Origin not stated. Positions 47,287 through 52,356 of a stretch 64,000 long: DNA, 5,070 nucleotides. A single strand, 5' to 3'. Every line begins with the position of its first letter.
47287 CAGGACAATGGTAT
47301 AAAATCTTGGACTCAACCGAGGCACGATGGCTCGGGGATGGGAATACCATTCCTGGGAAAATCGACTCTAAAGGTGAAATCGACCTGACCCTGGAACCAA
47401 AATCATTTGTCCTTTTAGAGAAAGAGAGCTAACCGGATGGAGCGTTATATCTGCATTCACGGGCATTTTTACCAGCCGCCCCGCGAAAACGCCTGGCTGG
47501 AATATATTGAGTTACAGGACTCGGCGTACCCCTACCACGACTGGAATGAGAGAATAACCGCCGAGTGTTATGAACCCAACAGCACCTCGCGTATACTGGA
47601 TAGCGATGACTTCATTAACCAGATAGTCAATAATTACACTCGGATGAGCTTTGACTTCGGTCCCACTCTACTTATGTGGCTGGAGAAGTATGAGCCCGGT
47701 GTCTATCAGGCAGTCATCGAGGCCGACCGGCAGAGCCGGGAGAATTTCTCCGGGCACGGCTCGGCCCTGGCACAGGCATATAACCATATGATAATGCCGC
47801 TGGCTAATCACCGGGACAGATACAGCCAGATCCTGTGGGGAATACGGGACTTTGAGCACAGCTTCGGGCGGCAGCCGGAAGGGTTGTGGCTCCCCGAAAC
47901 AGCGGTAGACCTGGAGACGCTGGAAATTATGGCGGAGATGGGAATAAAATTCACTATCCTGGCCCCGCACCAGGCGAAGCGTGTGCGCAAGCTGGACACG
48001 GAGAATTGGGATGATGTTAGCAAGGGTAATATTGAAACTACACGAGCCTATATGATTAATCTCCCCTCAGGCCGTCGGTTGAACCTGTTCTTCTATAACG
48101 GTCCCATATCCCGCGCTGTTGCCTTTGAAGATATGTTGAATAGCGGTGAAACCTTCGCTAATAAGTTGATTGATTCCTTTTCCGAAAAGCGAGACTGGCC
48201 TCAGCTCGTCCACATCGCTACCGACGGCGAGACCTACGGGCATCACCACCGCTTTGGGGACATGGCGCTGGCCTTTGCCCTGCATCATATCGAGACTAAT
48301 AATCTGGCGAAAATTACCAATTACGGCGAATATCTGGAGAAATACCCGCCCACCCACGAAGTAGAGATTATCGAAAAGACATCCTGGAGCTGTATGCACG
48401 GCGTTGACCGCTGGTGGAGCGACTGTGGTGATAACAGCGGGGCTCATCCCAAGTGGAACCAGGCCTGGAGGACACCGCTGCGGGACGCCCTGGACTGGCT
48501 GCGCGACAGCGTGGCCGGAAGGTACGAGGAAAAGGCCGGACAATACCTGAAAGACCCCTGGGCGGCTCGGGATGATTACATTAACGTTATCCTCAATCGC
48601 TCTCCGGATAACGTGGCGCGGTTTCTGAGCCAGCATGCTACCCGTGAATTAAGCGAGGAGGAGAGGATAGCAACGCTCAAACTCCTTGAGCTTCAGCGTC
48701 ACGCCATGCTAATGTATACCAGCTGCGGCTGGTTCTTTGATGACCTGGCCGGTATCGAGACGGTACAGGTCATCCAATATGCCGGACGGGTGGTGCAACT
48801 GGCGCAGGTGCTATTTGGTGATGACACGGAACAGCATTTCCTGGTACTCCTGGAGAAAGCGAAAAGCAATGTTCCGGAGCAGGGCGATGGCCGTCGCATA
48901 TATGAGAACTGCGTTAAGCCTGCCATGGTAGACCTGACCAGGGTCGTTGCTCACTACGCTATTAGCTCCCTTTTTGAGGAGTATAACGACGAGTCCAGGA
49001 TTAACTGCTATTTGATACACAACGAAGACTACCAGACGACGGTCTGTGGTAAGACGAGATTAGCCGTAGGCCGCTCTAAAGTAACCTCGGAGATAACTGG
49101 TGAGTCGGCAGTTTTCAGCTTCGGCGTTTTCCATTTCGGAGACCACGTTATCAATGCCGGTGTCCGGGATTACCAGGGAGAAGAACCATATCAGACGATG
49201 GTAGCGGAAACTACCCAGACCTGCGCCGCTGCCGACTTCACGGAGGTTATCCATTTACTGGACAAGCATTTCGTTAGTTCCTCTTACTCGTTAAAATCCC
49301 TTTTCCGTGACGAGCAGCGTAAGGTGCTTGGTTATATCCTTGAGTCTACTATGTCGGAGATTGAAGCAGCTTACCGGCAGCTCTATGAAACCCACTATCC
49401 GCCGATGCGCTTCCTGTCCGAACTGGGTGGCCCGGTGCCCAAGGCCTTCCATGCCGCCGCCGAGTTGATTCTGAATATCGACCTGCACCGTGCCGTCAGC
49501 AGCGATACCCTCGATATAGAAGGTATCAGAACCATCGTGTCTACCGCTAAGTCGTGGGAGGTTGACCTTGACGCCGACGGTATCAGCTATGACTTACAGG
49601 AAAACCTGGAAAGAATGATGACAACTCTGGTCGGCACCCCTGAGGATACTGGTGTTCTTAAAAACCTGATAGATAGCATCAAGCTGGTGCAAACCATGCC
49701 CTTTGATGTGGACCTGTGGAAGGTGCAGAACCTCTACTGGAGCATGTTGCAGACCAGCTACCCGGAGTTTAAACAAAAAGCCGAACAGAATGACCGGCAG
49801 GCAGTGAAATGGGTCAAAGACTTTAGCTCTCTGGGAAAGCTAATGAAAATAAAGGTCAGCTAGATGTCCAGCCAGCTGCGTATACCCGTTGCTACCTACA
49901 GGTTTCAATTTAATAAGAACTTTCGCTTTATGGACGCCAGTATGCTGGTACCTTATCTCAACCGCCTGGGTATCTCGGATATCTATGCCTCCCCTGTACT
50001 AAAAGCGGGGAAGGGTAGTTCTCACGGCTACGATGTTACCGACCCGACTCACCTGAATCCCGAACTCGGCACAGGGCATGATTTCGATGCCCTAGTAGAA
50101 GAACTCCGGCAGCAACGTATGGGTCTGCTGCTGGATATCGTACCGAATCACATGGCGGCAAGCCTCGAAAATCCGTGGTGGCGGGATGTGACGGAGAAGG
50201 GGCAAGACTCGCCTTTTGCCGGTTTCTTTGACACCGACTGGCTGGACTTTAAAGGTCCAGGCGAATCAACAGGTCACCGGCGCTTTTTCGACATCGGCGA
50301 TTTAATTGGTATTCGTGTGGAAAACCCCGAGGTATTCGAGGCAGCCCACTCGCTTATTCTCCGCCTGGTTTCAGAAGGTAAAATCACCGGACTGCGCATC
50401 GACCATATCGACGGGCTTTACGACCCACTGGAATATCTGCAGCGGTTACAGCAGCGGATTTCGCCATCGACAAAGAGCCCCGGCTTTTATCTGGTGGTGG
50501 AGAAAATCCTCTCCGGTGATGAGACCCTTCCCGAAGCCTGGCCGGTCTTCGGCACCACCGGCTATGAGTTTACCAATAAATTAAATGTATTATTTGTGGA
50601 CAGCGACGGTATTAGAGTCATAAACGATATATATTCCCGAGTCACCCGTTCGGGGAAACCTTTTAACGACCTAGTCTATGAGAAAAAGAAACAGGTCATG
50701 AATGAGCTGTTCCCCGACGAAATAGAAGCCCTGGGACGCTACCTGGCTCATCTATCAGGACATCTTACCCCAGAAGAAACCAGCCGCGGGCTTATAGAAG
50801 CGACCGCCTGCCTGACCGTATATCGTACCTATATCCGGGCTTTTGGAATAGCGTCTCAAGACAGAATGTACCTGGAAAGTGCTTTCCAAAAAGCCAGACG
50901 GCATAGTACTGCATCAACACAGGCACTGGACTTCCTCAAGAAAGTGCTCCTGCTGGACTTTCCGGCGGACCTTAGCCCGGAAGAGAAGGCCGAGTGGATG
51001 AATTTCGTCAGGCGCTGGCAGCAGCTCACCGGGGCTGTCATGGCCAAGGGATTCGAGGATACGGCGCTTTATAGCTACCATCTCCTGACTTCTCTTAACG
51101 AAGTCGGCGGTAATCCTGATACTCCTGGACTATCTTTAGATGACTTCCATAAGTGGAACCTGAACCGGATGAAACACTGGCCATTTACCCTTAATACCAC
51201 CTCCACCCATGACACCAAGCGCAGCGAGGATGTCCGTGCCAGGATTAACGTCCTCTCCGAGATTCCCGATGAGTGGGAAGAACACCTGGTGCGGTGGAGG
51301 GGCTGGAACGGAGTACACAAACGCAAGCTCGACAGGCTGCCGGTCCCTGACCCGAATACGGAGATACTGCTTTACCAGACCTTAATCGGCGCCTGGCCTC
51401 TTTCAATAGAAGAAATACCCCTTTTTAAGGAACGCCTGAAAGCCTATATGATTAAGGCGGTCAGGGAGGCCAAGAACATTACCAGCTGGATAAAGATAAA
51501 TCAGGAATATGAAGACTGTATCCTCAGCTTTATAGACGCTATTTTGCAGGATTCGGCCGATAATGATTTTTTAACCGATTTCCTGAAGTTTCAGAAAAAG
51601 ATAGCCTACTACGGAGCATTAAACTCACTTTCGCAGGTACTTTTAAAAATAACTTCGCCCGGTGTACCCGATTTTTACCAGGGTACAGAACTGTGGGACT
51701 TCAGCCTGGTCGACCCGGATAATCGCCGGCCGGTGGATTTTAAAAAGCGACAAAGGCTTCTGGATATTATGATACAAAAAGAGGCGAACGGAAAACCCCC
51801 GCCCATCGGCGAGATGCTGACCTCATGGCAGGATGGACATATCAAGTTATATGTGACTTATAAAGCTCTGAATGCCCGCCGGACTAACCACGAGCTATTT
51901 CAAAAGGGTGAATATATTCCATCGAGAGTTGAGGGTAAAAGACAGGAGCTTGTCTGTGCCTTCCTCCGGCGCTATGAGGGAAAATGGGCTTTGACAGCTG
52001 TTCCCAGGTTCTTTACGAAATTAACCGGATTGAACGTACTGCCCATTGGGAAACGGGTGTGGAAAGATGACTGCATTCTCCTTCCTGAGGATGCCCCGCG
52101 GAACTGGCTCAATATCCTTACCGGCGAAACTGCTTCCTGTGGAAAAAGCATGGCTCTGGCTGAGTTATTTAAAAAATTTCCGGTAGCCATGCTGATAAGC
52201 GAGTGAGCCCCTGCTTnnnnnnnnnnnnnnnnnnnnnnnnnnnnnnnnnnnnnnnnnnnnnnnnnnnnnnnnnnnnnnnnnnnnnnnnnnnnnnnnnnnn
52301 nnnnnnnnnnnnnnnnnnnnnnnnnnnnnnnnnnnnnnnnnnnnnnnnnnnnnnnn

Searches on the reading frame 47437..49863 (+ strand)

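Call 27: search_protein_families(library=pfam, proteins=[window:47437-49863:+], max_evalue=0.000001)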
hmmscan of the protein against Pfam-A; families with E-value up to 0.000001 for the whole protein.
window:47437-49863:+ (808 aa): 2 families
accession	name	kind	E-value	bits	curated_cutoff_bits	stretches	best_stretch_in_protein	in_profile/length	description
PF12055.13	DUF3536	-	4.5e-121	404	25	1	340-623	1-284/284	Domain of unknown function (DUF3536)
PF03065.20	Glyco_hydro_57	-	1.3e-19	71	21.2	1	16-309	23-288/291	Glycosyl hydrolase family 57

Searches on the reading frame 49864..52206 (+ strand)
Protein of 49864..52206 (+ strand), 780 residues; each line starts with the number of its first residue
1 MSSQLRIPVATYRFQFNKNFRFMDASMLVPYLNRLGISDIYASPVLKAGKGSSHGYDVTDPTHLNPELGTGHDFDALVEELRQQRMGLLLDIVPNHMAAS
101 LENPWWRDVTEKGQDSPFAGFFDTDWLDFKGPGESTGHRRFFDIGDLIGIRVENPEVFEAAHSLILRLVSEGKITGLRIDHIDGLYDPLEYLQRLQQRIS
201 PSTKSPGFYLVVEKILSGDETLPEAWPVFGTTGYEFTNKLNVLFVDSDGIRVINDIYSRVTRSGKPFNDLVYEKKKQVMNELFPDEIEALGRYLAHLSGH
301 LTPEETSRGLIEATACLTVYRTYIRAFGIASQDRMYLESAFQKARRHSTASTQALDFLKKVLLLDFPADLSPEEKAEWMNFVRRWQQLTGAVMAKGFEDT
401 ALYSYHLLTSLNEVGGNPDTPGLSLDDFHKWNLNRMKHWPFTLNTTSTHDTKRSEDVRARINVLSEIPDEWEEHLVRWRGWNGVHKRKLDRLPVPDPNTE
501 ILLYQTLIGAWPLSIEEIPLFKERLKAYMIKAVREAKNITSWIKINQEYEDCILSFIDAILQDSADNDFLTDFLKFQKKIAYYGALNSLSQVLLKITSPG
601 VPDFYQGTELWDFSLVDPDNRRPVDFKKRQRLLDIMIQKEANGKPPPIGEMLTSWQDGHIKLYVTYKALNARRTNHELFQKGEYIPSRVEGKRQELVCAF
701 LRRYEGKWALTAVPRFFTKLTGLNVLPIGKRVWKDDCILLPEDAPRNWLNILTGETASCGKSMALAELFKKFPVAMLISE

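Call 27: search_protein_families(library=pfam, proteins=[window:49864-52206:+], max_evalue=0.000001)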
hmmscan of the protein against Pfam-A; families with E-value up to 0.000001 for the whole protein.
window:49864-52206:+ (780 aa): 1 family
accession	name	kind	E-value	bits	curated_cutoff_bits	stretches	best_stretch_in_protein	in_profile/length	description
PF00128.31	Alpha-amylase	-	1.4e-18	67.8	22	1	30-183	26-191/446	Alpha amylase, catalytic domain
